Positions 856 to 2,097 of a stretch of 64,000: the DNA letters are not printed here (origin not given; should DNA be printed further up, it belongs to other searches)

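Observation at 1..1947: ColD/E1-type sugar 3-dehydratase with Lys replaced by His, plus an SDR, implying a 3,6-dideoxyhexose pathway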

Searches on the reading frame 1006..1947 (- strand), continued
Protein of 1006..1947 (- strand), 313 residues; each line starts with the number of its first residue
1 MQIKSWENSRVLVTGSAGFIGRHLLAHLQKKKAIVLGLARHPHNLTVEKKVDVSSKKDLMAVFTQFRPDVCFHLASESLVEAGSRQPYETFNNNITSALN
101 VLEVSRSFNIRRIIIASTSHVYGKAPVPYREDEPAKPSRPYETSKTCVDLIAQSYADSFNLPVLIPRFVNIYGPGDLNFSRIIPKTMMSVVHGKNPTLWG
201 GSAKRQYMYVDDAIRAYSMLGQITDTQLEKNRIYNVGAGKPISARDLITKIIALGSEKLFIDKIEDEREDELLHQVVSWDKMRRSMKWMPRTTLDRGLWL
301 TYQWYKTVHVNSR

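Call 21: find_homologous_proteins(query=L001:10953-12134:+, max_evalue=1e-20)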
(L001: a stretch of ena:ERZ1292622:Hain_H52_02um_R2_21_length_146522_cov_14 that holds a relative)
Query L001:10953-12134:+ (394 aa): 7484 proteins with E <= 1e-20 among 8000 candidates; the best 120 are listed.
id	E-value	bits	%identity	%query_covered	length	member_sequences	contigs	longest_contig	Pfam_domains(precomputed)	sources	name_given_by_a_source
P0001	2.4e-261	884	99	100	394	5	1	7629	PF01053.27,PF01041.24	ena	-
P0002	7.5e-236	800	88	100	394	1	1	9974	PF01053.27,PF01041.24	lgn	-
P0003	1.0e-216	737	81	100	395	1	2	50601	PF01053.27,PF01041.24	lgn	-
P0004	6.5e-216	734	80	99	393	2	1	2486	PF01053.27,PF01041.24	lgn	-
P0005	3.1e-214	729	80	100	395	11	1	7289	PF00266.26,PF01053.27,PF01041.24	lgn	-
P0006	3.4e-213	726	78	100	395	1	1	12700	PF01041.24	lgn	-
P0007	9.6e-213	724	80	99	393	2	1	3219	PF01053.27,PF01041.24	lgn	-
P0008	2.0e-212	723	80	100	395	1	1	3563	PF00266.26,PF01053.27,PF01041.24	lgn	-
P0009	1.7e-211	720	80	97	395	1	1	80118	PF01053.27,PF01041.24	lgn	-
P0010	3.5e-211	719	80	99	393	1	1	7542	PF00266.26,PF01053.27,PF01041.24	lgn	-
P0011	3.2e-210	716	79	100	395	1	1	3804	PF01053.27,PF01041.24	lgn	-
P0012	7.6e-208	708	77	100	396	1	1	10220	PF01053.27,PF01041.24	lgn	-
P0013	1.2e-207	707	76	100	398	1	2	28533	PF01053.27,PF01041.24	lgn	-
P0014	4.6e-207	705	77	99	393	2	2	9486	PF01041.24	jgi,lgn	-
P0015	1.1e-206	704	78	99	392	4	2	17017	PF01053.27,PF01041.24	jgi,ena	-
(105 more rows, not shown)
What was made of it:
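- JGI names homologues 'CDP-6-deoxy-D-xylo-4-hexulose-3-dehydrase' (call 21). NCBI annotates homologues generically as DegT/DnrJ/EryC1/StrS aminotransferases (call 21).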

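Call 22: find_related_loci(query=L001:10953-12134:+, collection=genome_contigs, flank=10000)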
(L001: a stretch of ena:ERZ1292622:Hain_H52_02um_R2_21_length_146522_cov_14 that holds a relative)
Query L001:10953-12134:+ (394 aa) in genome_contigs; peptide patterns used: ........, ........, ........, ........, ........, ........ (x = any residue, [..] = any of these).
319 stretches matched a pattern; 263 encode a relative of the query (tblastn E <= 1e-3); the best 80 are kept; 80 distinct loci.
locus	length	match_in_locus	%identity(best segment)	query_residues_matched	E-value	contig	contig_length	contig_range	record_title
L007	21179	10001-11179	80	1-392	0e+0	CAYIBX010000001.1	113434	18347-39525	MAG TPA_asm: uncultured Gammaproteobacteria bacterium isolate ERP119705_co18_370 genome assembly, contig: NODE_77_length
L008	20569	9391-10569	80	1-392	0e+0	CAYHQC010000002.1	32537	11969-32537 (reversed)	MAG TPA_asm: uncultured Gammaproteobacteria bacterium isolate ERP119705_co15_352 genome assembly, contig: NODE_1076_leng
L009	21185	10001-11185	79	1-394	0e+0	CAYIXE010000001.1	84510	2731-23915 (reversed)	MAG TPA_asm: uncultured Gammaproteobacteria bacterium isolate ERP119705_co7_214 genome assembly, contig: NODE_134_length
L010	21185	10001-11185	77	1-394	0e+0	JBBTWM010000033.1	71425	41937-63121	MAG: Patescibacteria group bacterium isolate H41-bin127_1 H41_bin127_1_000000000033, whole genome shotgun sequence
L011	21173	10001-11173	76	1-390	0e+0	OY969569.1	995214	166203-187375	MAG: Candidatus Gottesmanbacteria bacterium isolate MFD03899.bin.c.1 genome assembly, chromosome: 1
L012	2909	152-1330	74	1-392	0e+0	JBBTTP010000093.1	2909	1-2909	MAG: Patescibacteria group bacterium isolate H52-bin037_1 H52_bin037_1_000000000093, whole genome shotgun sequence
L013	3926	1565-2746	73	1-393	0e+0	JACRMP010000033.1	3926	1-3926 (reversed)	MAG: Candidatus Gottesmanbacteria bacterium isolate NC_groundwater_1910_Pr3_S2p5_48_11 SR2-18-S2p5_coassembly_scaffold_3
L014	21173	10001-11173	72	1-390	0e+0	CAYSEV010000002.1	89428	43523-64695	MAG TPA_asm: uncultured Gammaproteobacteria bacterium isolate SRP342105_co1_249 genome assembly, contig: NODE_305_length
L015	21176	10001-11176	73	1-390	0e+0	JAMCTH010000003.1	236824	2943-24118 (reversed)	MAG: Patescibacteria group bacterium isolate FK_Sedi_A_Bin.175 NODE_28_length_236824_cov_6.16695, whole genome shotgun s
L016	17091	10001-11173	72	1-390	0e+0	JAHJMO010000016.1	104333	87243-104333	MAG: Patescibacteria group bacterium isolate Old_saline.mb.45 Old_saline.mb.45_k141_431564, whole genome shotgun sequenc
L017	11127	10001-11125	76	1-374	0e+0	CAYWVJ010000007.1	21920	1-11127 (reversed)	MAG TPA_asm: uncultured Gammaproteobacteria bacterium isolate SRP093762_co1_96 genome assembly, contig: NODE_1448_length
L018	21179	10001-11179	72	1-392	0e+0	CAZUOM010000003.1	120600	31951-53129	MAG TPA_asm: uncultured Gammaproteobacteria bacterium isolate binchicken_co341_72 genome assembly, contig: NODE_7_length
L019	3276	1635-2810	71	1-391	0e+0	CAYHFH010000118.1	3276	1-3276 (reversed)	MAG TPA_asm: uncultured Gammaproteobacteria bacterium isolate ERP119705_co10_87 genome assembly, contig: NODE_22496_leng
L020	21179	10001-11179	72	1-391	0e+0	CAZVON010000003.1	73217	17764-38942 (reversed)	MAG TPA_asm: uncultured Gammaproteobacteria bacterium isolate SRP269290_co3_805 genome assembly, contig: NODE_265_length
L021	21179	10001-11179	73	1-392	0e+0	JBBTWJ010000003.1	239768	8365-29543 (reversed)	MAG: Patescibacteria group bacterium isolate H41-bin149_1 H41_bin149_1_000000000003, whole genome shotgun sequence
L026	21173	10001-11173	71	1-390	0e+0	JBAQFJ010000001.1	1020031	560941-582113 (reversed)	MAG: Microgenomates group bacterium isolate MFD12003_ilm_asm_bin4 k127_26405, whole genome shotgun sequence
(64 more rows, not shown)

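Call 27: search_solved_structures(query=L001:12134-13111:+, max_evalue=1e-15, show_alignments=1)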
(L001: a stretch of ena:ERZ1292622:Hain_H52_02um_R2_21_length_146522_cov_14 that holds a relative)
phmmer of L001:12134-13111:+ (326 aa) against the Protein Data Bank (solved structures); distinct sequences matched with E-value up to 1e-15: 62 (the best 60 are shown).
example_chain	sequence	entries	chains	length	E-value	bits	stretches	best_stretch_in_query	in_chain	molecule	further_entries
7ll6_A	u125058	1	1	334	1.4e-48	169.1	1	77-317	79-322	GDP-L-fucose synthase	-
8du0_A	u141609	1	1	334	3.6e-48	167.8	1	77-317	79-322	GDP-L-fucose synthase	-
1bsv_A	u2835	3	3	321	3.7e-46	161.1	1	72-324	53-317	PROTEIN (GDP-FUCOSE SYNTHETASE) | GDP-FUCOSE SYNTHETASE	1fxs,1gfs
1e6u_A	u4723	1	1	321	6.7e-46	160.3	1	72-324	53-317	GDP-FUCOSE SYNTHETASE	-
1bws_A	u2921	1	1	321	7.1e-46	160.2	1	72-324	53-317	PROTEIN (GDP-4-KETO-6-DEOXY-D-MANNOSE EPIMERASE/REDUCTASE)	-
1e7s_A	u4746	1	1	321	1.5e-45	159.1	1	72-324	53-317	GDP-FUCOSE SYNTHETASE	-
1e7q_A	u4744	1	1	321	1.6e-45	159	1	72-324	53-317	GDP-FUCOSE SYNTHETASE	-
2c59_A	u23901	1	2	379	6.1e-45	157.1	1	6-322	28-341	GDP-MANNOSE-3', 5'-EPIMERASE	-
2c5e_A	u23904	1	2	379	7.6e-45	156.8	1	6-322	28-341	GDP-MANNOSE-3', 5'-EPIMERASE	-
1e7r_A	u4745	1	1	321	1.1e-44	156.3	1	72-324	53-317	GDP-FUCOSE SYNTHETASE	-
8sg0_A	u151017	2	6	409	1.3e-44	156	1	7-322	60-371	GDP-mannose 3,5-epimerase | GDP-mannose 3,5 epimerase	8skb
2c54_A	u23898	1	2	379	1.5e-44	155.9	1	6-322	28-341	GDP-MANNOSE-3', 5'-EPIMERASE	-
2c5a_A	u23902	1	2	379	2.1e-44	155.4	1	6-322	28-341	GDP-MANNOSE-3', 5'-EPIMERASE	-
7anh_A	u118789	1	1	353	8e-39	137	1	73-207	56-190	GDP-L-fucose synthase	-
4b8z_A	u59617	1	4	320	2e-37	132.4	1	4-320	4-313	GDP-L-FUCOSE SYNTHASE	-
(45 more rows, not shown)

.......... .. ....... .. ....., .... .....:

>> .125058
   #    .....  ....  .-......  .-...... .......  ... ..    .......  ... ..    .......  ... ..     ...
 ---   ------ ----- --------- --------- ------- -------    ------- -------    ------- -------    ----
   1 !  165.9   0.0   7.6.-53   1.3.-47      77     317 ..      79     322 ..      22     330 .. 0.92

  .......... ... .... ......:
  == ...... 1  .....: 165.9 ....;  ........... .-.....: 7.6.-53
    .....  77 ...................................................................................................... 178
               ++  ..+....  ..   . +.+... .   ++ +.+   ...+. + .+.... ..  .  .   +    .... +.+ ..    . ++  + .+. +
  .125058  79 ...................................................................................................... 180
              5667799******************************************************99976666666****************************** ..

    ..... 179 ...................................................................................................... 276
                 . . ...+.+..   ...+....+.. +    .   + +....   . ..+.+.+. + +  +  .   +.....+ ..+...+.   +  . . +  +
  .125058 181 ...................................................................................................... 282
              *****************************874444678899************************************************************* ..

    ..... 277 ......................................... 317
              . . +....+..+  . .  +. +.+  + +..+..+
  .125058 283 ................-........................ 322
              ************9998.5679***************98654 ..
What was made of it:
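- On GDP-L-fucose synthase / ColC family (tested for SDR2, L001:12134-13114, outside the window): SSACIYP, GGYGWAK and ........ align with GFS GSSCIYP and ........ (call 27).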

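Call 28: search_solved_structures(query=L001:13111-14154:+, max_evalue=1e-15, show_alignments=1)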
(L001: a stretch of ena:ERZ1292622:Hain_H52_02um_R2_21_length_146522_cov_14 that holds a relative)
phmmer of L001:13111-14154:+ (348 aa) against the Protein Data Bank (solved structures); distinct sequences matched with E-value up to 1e-15: 9.
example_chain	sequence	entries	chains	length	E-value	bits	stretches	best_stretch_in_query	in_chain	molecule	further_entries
1orr_A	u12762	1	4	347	6.1e-36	127.4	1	5-326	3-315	CDP-tyvelose-2-epimerase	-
9rl0_E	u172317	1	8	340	9.6e-36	126.8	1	5-332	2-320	CDP-tyvelose 2-epimerase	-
1g1a_A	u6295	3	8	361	1.1e-20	77.3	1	5-323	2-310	DTDP-D-GLUCOSE 4,6-DEHYDRATASE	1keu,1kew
6bi4_A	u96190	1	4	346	9e-20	74.2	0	178-340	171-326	dTDP-glucose 4,6-dehydratase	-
1bxk_A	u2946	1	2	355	2.1e-19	73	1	4-293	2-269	PROTEIN (DTDP-GLUCOSE 4,6-DEHYDRATASE)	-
1kep_A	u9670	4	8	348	2.5e-19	72.8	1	4-328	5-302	dTDP-D-glucose 4,6-dehydratase | DTDP-GLUCOSE 4,6-DEHYDRATASE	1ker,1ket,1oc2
4zrm_A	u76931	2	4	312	1.4e-18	70.4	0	5-150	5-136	UDP-glucose 4-epimerase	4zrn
8du1_A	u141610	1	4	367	2.6e-16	62.9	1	4-299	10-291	dTDP-glucose 4,6-dehydratase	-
2hun_A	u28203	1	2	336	9.7e-16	61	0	3-142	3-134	336aa long hypothetical dTDP-glucose 4,6-dehydratase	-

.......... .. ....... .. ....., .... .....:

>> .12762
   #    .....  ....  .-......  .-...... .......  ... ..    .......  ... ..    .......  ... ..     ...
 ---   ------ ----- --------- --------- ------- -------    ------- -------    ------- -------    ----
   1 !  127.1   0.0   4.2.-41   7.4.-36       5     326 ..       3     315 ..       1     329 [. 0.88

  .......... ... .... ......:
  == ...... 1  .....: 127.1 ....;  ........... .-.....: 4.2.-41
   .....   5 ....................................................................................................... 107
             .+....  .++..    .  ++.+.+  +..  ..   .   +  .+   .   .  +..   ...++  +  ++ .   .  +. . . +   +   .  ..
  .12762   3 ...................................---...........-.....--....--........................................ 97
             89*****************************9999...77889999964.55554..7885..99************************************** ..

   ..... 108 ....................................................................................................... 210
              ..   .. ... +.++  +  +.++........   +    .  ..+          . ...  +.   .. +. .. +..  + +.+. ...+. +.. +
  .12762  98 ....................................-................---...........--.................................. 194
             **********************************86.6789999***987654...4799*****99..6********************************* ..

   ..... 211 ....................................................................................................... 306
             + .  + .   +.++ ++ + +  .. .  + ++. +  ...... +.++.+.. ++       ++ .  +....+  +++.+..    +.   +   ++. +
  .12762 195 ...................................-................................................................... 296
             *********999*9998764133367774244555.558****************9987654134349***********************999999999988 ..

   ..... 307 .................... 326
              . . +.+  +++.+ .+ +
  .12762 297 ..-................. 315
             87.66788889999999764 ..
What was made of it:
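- On CDP-tyvelose 2-epimerase (tested for SDR3, L001:13111-14157, outside the window): TNK is kept, but Tyr164 is Phe (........), VAM is PSH, and the YDQ lid is K-L-H (call 28).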

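Call 29: search_solved_structures(query=L001:19233-20189:+, max_evalue=1e-20, show_alignments=1)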
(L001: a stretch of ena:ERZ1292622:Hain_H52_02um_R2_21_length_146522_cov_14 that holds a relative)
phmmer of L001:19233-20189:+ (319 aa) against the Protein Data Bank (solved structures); distinct sequences matched with E-value up to 1e-20: 45.
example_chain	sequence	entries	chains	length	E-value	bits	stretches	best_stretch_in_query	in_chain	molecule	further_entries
6bi4_A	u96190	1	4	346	3.5e-38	134.7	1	10-318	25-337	dTDP-glucose 4,6-dehydratase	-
2hun_A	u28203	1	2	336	4.4e-35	124.5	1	10-318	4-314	336aa long hypothetical dTDP-glucose 4,6-dehydratase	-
6vlo_A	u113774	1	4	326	5.1e-35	124.3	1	10-318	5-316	Putative dTDP-D-glucose 4,6-dehydratase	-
1rkx_A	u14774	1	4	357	2.4e-32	115.6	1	8-317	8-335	CDP-glucose-4,6-dehydratase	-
4zrm_A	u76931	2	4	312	2.9e-32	115.3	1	11-308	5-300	UDP-glucose 4-epimerase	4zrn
6pmh_A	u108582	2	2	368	5.8e-32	114.3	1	7-318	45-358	UDP-glucose 4-epimerase related protein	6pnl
8shh_A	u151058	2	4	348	7e-32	114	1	11-318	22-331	dTDP-glucose 4,6-dehydratase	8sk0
1wvg_A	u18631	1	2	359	7.7e-31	110.6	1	8-315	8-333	CDP-glucose 4,6-dehydratase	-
9rl0_E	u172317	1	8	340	4.3e-30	108.1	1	11-311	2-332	CDP-tyvelose 2-epimerase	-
1bxk_A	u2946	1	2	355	1.5e-29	106.3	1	10-318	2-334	PROTEIN (DTDP-GLUCOSE 4,6-DEHYDRATASE)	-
8du1_A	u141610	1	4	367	3.7e-28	101.8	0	129-318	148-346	dTDP-glucose 4,6-dehydratase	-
1orr_A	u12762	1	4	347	2.1e-27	99.3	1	11-315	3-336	CDP-tyvelose-2-epimerase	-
8vr2_A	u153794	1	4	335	9e-27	97.2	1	6-315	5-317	NAD-dependent epimerase/dehydratase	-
1r66_A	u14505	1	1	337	1.5e-26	96.5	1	11-318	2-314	TDP-glucose-4,6-dehydratase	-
6dnt_A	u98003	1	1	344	4.5e-26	95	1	7-316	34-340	NAD-dependent epimerase/dehydratase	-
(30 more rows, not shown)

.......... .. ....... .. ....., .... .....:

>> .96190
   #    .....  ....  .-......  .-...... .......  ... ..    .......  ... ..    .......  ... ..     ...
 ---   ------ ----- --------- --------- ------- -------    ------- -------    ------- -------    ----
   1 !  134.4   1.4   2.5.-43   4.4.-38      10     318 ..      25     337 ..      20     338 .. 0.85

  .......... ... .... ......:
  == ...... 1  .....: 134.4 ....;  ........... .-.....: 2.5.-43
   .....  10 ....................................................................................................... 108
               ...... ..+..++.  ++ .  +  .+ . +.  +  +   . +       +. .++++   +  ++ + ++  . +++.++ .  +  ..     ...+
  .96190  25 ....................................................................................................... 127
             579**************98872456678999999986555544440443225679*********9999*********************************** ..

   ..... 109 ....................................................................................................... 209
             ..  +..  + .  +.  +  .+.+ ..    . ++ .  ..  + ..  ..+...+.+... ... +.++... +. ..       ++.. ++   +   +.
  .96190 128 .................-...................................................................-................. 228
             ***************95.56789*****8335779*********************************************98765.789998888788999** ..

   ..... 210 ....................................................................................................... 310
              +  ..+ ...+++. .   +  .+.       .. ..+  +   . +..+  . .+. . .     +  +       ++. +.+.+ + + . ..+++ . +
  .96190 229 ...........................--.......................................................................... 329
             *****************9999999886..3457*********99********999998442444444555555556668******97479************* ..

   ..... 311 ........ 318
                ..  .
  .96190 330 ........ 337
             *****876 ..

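Call 42: search_protein_representatives(protein=P0001)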
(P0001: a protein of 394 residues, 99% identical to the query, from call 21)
Query: 394 residues. Proteins with E-value up to 0.001 (for the whole library): 26586; up to 1e-10: 8930; up to 1e-30: 674. The best 150 are listed.
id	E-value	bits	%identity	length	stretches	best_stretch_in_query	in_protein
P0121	4.1e-167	572.2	65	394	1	1-393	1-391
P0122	2.2e-158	543.5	61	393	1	1-390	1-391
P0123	1.0e-132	459.0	62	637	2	159-387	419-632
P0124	2.2e-130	451.3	66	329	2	1-184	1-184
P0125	9.2e-122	422.9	53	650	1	1-387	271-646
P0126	5.5e-120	417.1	68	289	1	2-273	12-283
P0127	8.1e-118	410.0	48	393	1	2-387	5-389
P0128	1.1e-115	402.9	52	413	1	1-387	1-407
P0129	1.8e-113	395.7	49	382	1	2-382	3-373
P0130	4.3e-112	391.1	48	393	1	1-385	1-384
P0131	8.2e-107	373.7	54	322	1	69-387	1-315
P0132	9.9e-100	350.4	47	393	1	2-390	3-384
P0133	2.8e-96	339.1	45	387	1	2-389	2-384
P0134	5.7e-96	338.1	46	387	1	1-385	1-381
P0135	5.8e-96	338.0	63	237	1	156-389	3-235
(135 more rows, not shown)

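Call 60: search_protein_families(library=pfam, proteins=[L011:11082-12014:+, L011:11930-12883:-, L011:19004-19927:+, L011:19924-20934:+, L011:6111-7145:+, L011:7138-8820:+], max_evalue=0.00001)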
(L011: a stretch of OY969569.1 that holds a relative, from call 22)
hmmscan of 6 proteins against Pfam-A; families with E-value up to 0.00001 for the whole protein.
L011:11082-12014:+ (310 aa): 2 families
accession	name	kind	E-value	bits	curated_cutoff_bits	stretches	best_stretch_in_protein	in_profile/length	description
PF03269.20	DUF268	-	1.6e-13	51.4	25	1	184-253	65-137/176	Caenorhabditis protein of unknown function, DUF268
PF08241.18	Methyltransf_11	-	2.3e-06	28.6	21.2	1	162-226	43-94/95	Methyltransferase domain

L011:11930-12883:- (317 aa): 2 families
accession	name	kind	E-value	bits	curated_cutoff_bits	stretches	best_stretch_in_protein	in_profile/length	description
PF00535.33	Glycos_transf_2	-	3.6e-27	95.8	23.3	1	7-119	1-118/168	Glycosyl transferase family 2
PF13641.12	Glyco_tranf_2_3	-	9.5e-07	29.5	27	1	6-158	3-149/230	Glycosyltransferase like family 2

L011:19004-19927:+ (307 aa): 2 families
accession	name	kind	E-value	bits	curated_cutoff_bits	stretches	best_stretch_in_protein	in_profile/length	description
PF09290.16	AcetDehyd-dimer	-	1.4e-51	174.8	26.6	1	138-275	1-138/138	Prokaryotic acetaldehyde dehydrogenase, dimerisation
PF01118.30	Semialdhyde_dh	-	2.7e-08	34.7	26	1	17-111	1-98/121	Semialdehyde dehydrogenase, NAD binding domain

L011:19924-20934:+ (336 aa): 2 families
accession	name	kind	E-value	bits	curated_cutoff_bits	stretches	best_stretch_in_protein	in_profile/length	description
PF00682.25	HMGL-like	-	2.8e-36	125.7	29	1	5-260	2-258/260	HMGL-like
PF07836.16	DmpG_comm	-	1.4e-23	82.6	27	1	273-333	3-63/63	DmpG-like communication domain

L011:6111-7145:+ (344 aa): 3 families
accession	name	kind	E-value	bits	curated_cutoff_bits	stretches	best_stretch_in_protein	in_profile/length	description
PF00535.33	Glycos_transf_2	-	3.1e-29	102.5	23.3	1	8-178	1-166/168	Glycosyl transferase family 2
PF13641.12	Glyco_tranf_2_3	-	1.2e-16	61.9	27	1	7-225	3-213/230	Glycosyltransferase like family 2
PF13632.12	Glyco_trans_2_3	-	1.5e-12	48.2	27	1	85-275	1-169/198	Glycosyl transferase family group 2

L011:7138-8820:+ (560 aa): 0 families
